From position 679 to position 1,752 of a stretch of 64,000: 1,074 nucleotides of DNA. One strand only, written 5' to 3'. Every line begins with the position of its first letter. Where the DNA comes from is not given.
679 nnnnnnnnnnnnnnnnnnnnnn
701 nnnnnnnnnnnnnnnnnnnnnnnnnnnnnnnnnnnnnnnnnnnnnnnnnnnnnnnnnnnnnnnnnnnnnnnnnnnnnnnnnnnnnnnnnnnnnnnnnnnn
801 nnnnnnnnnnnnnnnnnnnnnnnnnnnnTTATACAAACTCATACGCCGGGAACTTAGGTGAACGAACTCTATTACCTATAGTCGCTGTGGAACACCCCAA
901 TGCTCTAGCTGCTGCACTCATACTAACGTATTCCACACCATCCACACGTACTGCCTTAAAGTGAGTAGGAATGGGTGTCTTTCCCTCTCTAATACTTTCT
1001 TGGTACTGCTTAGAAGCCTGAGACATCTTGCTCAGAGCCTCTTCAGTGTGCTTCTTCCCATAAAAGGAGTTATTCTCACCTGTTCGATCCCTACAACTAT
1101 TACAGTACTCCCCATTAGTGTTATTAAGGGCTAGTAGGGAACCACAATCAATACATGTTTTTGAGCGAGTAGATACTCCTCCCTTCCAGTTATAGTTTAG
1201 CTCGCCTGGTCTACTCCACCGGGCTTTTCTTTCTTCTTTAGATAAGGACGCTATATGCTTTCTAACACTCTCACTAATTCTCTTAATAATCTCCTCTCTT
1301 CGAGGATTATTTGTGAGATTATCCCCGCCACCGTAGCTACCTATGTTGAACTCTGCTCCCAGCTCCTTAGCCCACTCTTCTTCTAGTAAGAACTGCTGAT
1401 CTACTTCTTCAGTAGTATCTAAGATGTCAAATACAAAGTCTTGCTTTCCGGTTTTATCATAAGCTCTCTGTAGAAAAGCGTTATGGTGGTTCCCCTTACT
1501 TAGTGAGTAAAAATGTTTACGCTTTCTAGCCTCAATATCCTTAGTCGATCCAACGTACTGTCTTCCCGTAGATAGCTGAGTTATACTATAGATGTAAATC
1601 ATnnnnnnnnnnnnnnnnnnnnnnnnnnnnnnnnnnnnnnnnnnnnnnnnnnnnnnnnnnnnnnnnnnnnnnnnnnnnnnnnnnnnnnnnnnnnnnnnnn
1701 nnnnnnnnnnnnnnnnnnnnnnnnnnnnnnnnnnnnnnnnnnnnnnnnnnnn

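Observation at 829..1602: Free-standing GIY-YIG homing endonuclease next to thymidylate synthase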

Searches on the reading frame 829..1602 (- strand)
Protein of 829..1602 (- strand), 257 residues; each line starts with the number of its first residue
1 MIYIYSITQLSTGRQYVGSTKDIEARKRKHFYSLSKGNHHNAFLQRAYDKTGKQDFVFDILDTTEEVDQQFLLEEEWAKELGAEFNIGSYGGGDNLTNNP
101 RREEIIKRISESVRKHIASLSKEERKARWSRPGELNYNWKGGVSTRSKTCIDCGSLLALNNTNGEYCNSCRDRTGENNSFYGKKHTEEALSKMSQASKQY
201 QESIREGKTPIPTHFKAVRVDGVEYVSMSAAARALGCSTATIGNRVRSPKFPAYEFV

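Call 3: search_protein_families(library=pfam, proteins=[window:829-1602:-], max_evalue=0.01)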
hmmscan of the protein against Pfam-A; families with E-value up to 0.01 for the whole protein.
window:829-1602:- (257 aa): 6 families
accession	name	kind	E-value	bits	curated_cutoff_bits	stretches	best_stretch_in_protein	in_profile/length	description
PF01541.30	GIY-YIG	-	1.6e-08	35.1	22.6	1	2-83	2-74/78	GIY-YIG catalytic domain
PF07460.16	NUMOD3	-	5.6e-08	33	20.4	1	173-194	16-37/37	NUMOD3 motif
PF20987.3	I-TevI_DNA-bd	-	4.3e-06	26.9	27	1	212-253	8-48/51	Intron-encoded endonuclease 1, DNA-binding domain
PF22635.1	I-TevI_ZnF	-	0.00039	20.7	27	1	166-182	15-31/31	Intron-associated endonuclease 1 zinc finger domain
PF24445.1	DUF7564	-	0.0011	19.7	32.2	1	147-179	4-38/76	Family of unknown function (DUF7564)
PF07453.19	NUMOD1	-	0.0028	18.3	22.8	0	224-242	15-33/37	NUMOD1 domain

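Call 17: search_solved_structures(query=window:829-1602:-, max_evalue=1, show_alignments=4)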
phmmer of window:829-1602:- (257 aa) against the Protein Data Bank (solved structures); distinct sequences matched with E-value up to 1: 6.
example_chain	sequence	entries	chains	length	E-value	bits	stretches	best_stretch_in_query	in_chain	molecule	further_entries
1i3j_A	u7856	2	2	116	4.9e-10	42.7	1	126-251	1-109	INTRON-ASSOCIATED ENDONUCLEASE 1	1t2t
1mk0_A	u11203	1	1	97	8.2e-09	38.7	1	4-86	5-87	Intron-associated endonuclease 1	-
1ln0_A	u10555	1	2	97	1.2e-08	38.2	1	4-86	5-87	intron-associated endonuclease 1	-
6hcz_A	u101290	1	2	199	0.17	14.7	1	124-197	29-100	Sjoegren syndrome/scleroderma autoantigen 1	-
4wb7_A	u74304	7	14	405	0.59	13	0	78-134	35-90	DnaJ homolog subfamily B member 1,cAMP-dependent protein kinase catalytic subunit alpha | DnaJ homolog subfamily B member 1,cAMP-dependent protein kinase cataly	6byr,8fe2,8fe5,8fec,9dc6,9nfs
6wjf_A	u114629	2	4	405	0.59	13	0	78-134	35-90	DnaJ homolog subfamily B member 1,cAMP-dependent protein kinase catalytic subunit alpha fu | DnaJ homolog subfamily B member 1, cAMP-dependent protein kinase ca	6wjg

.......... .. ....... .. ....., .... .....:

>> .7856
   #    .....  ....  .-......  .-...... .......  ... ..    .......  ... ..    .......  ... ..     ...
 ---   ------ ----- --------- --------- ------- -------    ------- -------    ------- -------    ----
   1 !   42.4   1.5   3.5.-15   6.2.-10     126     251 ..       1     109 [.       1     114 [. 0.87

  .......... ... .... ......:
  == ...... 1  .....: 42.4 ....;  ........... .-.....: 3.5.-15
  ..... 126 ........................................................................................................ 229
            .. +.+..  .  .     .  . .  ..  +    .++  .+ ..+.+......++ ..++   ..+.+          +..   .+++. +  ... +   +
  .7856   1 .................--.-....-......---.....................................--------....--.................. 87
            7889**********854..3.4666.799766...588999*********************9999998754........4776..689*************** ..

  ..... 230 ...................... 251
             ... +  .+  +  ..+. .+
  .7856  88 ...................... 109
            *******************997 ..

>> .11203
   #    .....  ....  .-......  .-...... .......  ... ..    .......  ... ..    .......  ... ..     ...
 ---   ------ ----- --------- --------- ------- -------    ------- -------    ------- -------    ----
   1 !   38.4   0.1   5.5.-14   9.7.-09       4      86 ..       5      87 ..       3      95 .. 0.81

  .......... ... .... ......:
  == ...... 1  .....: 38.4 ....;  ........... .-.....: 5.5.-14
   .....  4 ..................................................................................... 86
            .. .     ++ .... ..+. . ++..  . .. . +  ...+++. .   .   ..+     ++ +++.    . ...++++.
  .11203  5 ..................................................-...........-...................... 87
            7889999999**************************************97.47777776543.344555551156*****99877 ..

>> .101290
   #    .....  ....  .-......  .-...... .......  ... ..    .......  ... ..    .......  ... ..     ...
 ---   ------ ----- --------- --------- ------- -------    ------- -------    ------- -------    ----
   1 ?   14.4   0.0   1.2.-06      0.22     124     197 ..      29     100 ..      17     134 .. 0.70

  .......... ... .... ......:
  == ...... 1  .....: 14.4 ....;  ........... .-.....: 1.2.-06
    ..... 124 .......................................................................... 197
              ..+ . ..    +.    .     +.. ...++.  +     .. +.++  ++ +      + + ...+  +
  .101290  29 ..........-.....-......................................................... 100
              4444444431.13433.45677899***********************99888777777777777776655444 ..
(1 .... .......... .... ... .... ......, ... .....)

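Call 18: search_dna_similar(query=window:829-1602:-, collection=phages, mode=protein, max_rows=60, rows=spread)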
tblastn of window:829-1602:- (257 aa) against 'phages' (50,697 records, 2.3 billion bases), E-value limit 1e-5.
Records with a match: 393; places in all: 408; records where one place covers at least 80% of the query: 306.
Best place of each record, by identity: 95-99% 8; <60% 385.
By first word of the organism name: Escherichia 138; Bacillus 25; Flavobacterium 22; Salmonella 21; Acinetobacter 21; Klebsiella 21; Yersinia 19; Streptococcus 19; Enterobacteria 18; Pseudomonas 17; and 21 more.
By host as written in the record: Escherichia coli 65; - 51; Escherichia coli B 18; Streptococcus thermophilus 18; Yersinia pseudotuberculosis 9; Escherichia coli str. K-12 substr. MG1655 8; Flavobacterium psychrophilum 950106-1/1 8; Bacillus subtilis BEST7003 6; and 128 more.
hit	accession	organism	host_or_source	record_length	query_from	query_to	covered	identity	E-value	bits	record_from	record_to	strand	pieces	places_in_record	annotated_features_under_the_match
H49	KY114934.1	Salmonella phage SP01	Salmonella enterica subsp. enterica ...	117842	1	257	100%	98.1%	1e-171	530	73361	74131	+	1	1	homing endonuclease | thymidylate synthase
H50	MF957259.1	Salmonella phage Melville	Salmonella enterica subsp. enterica ...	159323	4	251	96%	35.7%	3e-37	144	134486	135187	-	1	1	dTMP thymidylate synthase | I-TevI-like homing endonuclease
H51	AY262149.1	Enterobacteria phage LZ2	-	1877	4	251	96%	34.9%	3e-32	129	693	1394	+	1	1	none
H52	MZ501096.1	Escherichia phage Paracelsus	Escherichia coli K-12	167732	4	251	96%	34.9%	5e-32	129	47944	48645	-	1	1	thymidylate synthase | putative homing endonuclease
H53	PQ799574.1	Escherichia phage vB_EcoM_Maryam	Escherichia coli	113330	4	251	96%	34.9%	6e-32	129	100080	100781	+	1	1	homing endonuclease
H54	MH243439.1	Escherichia phage vB_EcoM_NBG2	Escherichia coli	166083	4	251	96%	34.9%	6e-32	129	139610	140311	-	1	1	homing endonuclease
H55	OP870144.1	Escherichia phage vB_Eco_F25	Escherichia coli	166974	4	251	96%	34.9%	6e-32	129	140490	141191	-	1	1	endonuclease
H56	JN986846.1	Escherichia phage vB_EcoM_ACG-C40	Escherichia coli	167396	4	251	96%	34.9%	6e-32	129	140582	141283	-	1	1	homing endonuclease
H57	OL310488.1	Escherichia phage EC101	Escherichia coli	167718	4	251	96%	34.9%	6e-32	129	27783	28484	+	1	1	homing endonuclease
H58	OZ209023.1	Escherichia phage T4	-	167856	4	251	96%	34.9%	6e-32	129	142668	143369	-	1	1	homing endonuclease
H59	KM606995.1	Enterobacteria phage RB5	Escherichia coli B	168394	4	251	96%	34.9%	6e-32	129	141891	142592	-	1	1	td: dTMP synthase | I-TevI: I-TevI homing endonuclease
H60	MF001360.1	Escherichia phage ECO4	Escherichia coli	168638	4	251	96%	34.9%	6e-32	129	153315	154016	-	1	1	homing endonuclease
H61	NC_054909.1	Escherichia phage EC121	Escherichia coli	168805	4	251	96%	34.9%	6e-32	129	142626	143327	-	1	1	homing endonuclease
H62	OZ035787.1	Tequatrovirus T4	-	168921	4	251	96%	34.9%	6e-32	129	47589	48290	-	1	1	record has no annotation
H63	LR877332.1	Shigella phage vB_SsoM_JK08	-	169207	4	251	96%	34.9%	6e-32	129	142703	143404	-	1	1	I-TevI: homing endonuclease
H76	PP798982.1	Acinetobacter phage AB1I1P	Acinetobacter baumannii (Acibaumc1)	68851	4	248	95%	34.4%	3e-32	130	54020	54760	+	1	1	hypothetical protein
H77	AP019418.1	Pseudomonas phage PA02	Pseudomonas aeruginosa PAO1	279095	1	257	100%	32.5%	8e-30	122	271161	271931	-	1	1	phage-associated homing endonuclease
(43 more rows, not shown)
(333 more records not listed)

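Call 23: get_annotated_region(hit=H59, flank=1500)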
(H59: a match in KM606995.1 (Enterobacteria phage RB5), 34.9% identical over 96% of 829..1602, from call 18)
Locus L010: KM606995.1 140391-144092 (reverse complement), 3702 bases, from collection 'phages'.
description: Enterobacteria phage RB5, complete genome.
organism: Enterobacteria phage RB5 (NCBI taxid 1112578)
taxonomy: Viruses; Duplodnaviria; Heunggongvirae; Uroviricota; Caudoviricetes; Straboviridae; Tevenvirinae; Tequatrovirus; Tequatrovirus RB3
host: Escherichia coli B; source: -; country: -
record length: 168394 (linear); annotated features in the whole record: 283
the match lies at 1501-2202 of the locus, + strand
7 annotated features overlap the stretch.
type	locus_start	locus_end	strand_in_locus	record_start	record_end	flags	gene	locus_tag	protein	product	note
CDS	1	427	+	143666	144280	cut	frd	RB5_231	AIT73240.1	dihydrofolate reductase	-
CDS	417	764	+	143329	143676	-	-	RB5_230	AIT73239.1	hypothetical protein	-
CDS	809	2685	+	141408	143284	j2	td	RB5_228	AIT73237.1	dTMP synthase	thymidylate synthase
CDS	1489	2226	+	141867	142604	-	I-TevI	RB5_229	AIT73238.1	I-TevI homing endonuclease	-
CDS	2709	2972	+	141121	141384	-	-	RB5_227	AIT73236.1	hypothetical protein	nrdA.2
CDS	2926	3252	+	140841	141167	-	-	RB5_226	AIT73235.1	hypothetical protein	nrdA.1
CDS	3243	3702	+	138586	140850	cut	nrdA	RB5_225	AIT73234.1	ribonucleoside-diphosphate reductase subunit alpha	-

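Call 24: get_annotated_region(hit=H50, flank=2000)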
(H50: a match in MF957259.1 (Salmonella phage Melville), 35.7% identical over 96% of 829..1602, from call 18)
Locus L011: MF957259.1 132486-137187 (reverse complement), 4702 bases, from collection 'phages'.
description: Salmonella phage Melville, complete genome.
organism: Salmonella phage Melville (NCBI taxid 2041413)
taxonomy: Viruses; Duplodnaviria; Heunggongvirae; Uroviricota; Caudoviricetes; Straboviridae; Tevenvirinae; Gelderlandvirus; Gelderlandvirus melville
host: Salmonella enterica subsp. enterica serovar Newport; source: municipal wastewater; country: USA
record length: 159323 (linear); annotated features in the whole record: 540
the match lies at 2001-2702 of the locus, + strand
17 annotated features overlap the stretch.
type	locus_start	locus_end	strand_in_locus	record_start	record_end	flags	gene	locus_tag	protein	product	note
CDS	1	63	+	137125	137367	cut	-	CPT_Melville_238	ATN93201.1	hypothetical protein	-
regulatory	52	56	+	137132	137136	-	-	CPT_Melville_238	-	ribosome_binding_site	CPT_Melville_237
CDS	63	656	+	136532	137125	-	-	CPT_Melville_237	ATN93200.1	dihydrofolate reductase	-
regulatory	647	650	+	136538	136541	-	-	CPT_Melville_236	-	ribosome_binding_site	CPT_Melville_236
CDS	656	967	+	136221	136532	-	-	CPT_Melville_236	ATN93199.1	hypothetical protein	-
regulatory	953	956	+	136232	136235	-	-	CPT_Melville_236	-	ribosome_binding_site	CPT_Melville_235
CDS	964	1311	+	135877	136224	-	-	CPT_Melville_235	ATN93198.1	hypothetical protein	-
regulatory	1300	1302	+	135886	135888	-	-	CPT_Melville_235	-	ribosome_binding_site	CPT_Melville_233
CDS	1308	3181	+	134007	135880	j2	-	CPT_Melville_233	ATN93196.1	dTMP thymidylate synthase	intron boundary determined by homology to protein in Citrobacter phage Moon, YP_009146685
regulatory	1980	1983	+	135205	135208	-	-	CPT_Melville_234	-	ribosome_binding_site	CPT_Melville_234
CDS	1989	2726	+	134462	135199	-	-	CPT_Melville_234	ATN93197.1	I-TevI-like homing endonuclease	-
regulatory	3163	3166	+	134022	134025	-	-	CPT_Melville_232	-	ribosome_binding_site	CPT_Melville_232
CDS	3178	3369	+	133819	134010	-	-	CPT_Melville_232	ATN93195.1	hypothetical protein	-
regulatory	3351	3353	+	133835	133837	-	-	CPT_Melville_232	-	ribosome_binding_site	CPT_Melville_231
CDS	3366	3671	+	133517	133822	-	-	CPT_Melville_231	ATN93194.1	hypothetical protein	-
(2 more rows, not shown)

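Call 25: get_annotated_region(hit=H77, flank=3000)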
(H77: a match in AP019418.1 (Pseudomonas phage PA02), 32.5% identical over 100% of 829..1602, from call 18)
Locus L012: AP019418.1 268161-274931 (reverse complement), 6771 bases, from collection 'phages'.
description: Pseudomonas phage PA02 DNA, nearly complete genome.
organism: Pseudomonas phage PA02 (NCBI taxid 2499142)
taxonomy: Viruses; Duplodnaviria; Heunggongvirae; Uroviricota; Caudoviricetes; Phikzvirus
host: Pseudomonas aeruginosa PAO1; source: sewage; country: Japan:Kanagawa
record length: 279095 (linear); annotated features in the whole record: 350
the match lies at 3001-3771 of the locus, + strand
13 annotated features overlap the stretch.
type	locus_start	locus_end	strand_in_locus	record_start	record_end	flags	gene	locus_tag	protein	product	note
CDS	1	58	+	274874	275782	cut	-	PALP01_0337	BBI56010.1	hypothetical protein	-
CDS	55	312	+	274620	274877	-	-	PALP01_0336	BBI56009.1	hypothetical protein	-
CDS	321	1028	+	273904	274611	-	-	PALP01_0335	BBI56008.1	phage protein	-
CDS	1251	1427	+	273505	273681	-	-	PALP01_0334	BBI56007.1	phage protein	-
CDS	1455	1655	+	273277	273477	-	-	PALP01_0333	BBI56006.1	hypothetical protein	-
CDS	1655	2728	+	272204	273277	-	-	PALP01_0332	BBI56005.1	Thymidylate synthase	-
CDS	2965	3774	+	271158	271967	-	-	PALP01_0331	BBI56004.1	phage-associated homing endonuclease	-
CDS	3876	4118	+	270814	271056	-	-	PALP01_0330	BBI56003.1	Thymidylate synthase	-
CDS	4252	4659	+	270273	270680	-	-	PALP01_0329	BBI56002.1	phage protein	-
CDS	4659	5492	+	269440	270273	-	-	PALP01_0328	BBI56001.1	hypothetical protein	-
CDS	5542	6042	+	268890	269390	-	-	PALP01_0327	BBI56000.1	phage protein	-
CDS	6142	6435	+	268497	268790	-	-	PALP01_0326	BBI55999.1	hypothetical protein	-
CDS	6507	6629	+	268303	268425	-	-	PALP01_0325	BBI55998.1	hypothetical protein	-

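Call 26: get_annotated_region(hit=H76, flank=3000)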
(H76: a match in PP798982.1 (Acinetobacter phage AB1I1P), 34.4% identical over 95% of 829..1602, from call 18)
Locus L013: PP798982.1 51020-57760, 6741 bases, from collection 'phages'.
description: Acinetobacter phage AB1I1P, partial genome.
organism: Acinetobacter phage AB1I1P (NCBI taxid 3123115)
taxonomy: Viruses; Duplodnaviria; Heunggongvirae; Uroviricota; Caudoviricetes
host: Acinetobacter baumannii (Acibaumc1); source: trach aspirate culture from pediatric ICU patient; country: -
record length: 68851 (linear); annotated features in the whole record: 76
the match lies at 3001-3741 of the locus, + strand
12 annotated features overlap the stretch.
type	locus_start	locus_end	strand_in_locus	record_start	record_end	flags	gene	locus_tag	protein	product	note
CDS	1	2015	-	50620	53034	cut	-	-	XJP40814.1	ribonucleoside-diphosphate reductase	COG:COG0209:NrdA Ribonucleotide reductase alpha subunit [Category:F, Aligned:42-803, Eval:6.0e-151, score:454.1]; ...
CDS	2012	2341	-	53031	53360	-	-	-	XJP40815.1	hypothetical protein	MGA_60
CDS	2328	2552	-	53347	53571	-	-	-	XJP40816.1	hypothetical protein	MGA_61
CDS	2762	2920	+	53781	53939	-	-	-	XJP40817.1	hypothetical protein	MGA_62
CDS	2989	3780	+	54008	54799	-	-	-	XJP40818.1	hypothetical protein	MGA_63; TIGR:TIGR01453; grpIintron_endo: group I intron endonuclease [Name:TIGR01453, Eval:1.4e-44, score:150.7, ...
CDS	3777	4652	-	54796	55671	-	-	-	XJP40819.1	thymidylate synthase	F0KM44 thymidylate synthase (Acinetobacter pittii PHEA-2) [pid:36.3%, q_cov:97.9%, s_cov:100.0%, Eval:2.6e-43]; ...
CDS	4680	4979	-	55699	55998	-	-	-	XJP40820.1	hypothetical protein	MGA_65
CDS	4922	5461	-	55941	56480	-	-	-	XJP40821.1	hypothetical protein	MGA_66; Domain:cl17279:DHFR N/A. The function of this domain is not known, but it is thought to be involved in ...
CDS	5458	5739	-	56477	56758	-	-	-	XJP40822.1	hypothetical protein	MGA_67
CDS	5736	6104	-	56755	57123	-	-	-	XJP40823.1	hypothetical protein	MGA_68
CDS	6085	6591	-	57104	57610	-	-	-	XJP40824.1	hypothetical protein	MGA_69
CDS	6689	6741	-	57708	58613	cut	-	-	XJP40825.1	hypothetical protein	MGA_70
